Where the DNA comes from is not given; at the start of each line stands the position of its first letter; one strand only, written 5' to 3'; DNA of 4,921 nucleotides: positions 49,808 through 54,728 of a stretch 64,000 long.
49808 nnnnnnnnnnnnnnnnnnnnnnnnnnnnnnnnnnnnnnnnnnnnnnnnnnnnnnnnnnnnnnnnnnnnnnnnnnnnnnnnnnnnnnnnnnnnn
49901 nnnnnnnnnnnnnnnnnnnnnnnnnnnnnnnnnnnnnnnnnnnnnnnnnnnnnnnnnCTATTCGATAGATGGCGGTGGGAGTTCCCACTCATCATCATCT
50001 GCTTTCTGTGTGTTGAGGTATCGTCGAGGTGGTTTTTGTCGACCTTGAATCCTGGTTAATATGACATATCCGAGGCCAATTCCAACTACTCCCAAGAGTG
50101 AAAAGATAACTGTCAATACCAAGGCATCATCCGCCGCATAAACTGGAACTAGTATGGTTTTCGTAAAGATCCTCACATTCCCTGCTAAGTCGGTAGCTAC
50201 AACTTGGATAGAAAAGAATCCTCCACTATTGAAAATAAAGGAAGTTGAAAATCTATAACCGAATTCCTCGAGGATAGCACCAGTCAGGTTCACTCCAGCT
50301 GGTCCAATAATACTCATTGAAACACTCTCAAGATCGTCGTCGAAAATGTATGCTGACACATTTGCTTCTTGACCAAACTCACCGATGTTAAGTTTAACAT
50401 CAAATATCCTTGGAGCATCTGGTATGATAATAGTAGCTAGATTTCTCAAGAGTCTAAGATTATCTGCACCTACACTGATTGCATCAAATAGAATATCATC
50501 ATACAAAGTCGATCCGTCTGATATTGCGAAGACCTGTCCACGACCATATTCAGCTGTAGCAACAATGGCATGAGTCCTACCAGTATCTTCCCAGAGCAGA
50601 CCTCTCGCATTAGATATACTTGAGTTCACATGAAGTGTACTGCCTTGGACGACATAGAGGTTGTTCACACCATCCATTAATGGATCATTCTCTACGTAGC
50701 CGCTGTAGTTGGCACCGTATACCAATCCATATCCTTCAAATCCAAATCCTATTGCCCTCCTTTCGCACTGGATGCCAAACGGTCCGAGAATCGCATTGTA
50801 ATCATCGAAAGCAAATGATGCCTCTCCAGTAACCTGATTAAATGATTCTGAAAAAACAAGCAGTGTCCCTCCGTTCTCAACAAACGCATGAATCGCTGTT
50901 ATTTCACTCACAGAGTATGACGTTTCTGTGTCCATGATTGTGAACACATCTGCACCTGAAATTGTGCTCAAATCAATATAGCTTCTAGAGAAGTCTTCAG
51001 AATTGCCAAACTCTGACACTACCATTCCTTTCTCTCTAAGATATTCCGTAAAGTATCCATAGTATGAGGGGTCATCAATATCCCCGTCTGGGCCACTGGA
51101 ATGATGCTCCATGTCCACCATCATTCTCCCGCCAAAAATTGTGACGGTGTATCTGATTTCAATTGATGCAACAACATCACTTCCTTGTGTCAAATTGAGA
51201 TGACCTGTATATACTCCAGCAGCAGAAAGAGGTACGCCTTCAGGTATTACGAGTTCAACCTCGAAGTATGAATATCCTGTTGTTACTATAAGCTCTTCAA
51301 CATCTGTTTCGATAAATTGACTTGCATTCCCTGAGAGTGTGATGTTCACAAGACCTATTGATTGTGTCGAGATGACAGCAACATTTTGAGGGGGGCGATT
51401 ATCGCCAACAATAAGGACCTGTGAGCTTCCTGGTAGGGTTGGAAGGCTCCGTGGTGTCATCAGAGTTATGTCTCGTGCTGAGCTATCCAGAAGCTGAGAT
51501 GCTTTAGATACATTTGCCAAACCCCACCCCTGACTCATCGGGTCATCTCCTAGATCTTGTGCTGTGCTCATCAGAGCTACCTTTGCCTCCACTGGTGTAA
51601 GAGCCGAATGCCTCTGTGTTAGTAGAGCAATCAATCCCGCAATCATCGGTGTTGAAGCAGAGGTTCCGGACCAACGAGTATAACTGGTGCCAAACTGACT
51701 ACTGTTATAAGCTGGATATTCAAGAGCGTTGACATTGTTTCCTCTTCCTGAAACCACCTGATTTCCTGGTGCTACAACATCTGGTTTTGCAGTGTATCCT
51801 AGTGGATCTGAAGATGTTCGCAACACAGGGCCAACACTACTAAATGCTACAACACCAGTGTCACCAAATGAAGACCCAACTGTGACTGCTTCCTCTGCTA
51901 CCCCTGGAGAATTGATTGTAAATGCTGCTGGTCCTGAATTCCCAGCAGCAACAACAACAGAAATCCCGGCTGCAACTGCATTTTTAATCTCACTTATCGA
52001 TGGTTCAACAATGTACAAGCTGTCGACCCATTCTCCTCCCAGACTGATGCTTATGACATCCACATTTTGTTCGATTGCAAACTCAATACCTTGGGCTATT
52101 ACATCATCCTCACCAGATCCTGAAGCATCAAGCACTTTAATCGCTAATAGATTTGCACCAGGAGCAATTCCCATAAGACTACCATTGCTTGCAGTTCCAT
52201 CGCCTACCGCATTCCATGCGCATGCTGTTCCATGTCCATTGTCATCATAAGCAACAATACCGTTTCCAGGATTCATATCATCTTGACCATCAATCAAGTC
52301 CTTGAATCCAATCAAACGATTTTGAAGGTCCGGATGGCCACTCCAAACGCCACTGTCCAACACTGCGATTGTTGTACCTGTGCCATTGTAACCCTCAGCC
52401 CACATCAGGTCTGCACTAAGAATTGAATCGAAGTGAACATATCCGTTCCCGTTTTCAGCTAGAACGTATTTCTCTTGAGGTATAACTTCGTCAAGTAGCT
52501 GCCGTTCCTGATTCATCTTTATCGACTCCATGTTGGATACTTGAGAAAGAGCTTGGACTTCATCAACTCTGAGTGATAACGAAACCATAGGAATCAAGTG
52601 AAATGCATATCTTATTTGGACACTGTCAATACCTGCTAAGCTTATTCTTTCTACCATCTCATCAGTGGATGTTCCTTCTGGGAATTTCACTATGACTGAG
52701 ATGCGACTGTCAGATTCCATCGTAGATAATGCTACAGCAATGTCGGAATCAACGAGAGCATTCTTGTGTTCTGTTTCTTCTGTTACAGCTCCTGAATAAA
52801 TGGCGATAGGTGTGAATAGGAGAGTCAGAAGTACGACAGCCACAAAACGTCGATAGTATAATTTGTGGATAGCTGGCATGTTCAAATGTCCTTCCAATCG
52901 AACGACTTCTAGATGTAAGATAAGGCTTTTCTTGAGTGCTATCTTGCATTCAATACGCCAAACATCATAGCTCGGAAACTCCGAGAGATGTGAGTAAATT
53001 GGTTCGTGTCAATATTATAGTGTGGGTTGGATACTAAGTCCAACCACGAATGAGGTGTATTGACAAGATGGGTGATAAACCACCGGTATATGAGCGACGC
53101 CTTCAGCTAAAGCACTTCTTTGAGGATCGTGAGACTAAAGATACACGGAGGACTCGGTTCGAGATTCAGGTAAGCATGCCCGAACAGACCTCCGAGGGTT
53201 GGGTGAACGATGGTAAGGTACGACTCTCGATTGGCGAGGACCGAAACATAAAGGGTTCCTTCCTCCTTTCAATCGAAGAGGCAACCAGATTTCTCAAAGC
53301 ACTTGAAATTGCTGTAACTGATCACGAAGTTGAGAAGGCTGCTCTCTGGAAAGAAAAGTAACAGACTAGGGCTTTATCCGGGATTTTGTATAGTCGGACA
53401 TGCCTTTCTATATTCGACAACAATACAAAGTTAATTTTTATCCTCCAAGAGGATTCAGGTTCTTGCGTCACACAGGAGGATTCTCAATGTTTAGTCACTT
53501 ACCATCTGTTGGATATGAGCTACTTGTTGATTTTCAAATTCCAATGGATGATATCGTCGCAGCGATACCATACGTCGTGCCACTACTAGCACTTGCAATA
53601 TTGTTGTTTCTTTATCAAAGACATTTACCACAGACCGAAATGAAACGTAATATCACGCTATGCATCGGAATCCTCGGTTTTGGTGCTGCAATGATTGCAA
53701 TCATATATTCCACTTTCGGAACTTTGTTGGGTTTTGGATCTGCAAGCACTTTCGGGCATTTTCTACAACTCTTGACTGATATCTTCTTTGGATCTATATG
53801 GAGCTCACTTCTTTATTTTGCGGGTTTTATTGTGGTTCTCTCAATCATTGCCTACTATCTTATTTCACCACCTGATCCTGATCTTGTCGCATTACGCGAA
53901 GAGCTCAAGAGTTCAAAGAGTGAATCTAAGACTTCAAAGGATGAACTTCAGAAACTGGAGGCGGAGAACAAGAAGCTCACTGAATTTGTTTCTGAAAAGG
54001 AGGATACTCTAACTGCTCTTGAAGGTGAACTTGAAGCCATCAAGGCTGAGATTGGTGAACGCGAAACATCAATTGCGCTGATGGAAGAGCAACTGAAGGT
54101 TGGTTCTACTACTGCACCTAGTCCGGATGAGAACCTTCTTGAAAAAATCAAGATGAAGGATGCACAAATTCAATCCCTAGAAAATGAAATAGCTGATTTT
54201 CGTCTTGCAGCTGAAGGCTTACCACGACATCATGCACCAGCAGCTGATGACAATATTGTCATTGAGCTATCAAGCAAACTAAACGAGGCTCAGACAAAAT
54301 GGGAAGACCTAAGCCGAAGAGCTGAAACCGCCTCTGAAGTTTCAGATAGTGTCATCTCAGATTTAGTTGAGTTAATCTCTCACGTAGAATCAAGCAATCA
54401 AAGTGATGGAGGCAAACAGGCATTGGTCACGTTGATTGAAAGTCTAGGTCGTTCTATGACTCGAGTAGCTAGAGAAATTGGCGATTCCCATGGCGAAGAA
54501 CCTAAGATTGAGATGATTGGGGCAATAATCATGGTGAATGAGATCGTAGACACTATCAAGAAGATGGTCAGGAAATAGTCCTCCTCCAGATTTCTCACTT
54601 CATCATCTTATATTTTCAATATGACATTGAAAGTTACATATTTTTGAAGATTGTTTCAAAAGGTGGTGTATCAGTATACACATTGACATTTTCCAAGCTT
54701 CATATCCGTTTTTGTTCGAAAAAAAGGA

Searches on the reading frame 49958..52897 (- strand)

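Call 16: search_protein_families(library=pfam, proteins=[window:49958-52897:-])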
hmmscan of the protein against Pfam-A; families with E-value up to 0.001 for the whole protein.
window:49958-52897:- (979 aa): 2 families
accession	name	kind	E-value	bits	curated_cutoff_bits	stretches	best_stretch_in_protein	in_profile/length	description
PF00082.27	Peptidase_S8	-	3.2e-52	178.1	21.8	1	172-459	1-288/288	Subtilase family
PF14258.12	DUF4350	-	3e-06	28.1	30.4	1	616-798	12-163/181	Domain of unknown function (DUF4350)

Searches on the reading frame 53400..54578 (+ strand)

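Call 16: search_protein_families(library=pfam, proteins=[window:53400-54578:+])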
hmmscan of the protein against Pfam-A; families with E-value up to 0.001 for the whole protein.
window:53400-54578:+ (392 aa): 1 family
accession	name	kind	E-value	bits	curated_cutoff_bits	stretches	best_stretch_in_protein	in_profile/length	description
PF04791.21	LMBR1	-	0.00022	20.7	31.9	1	81-329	125-323/510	LMBR1-like membrane protein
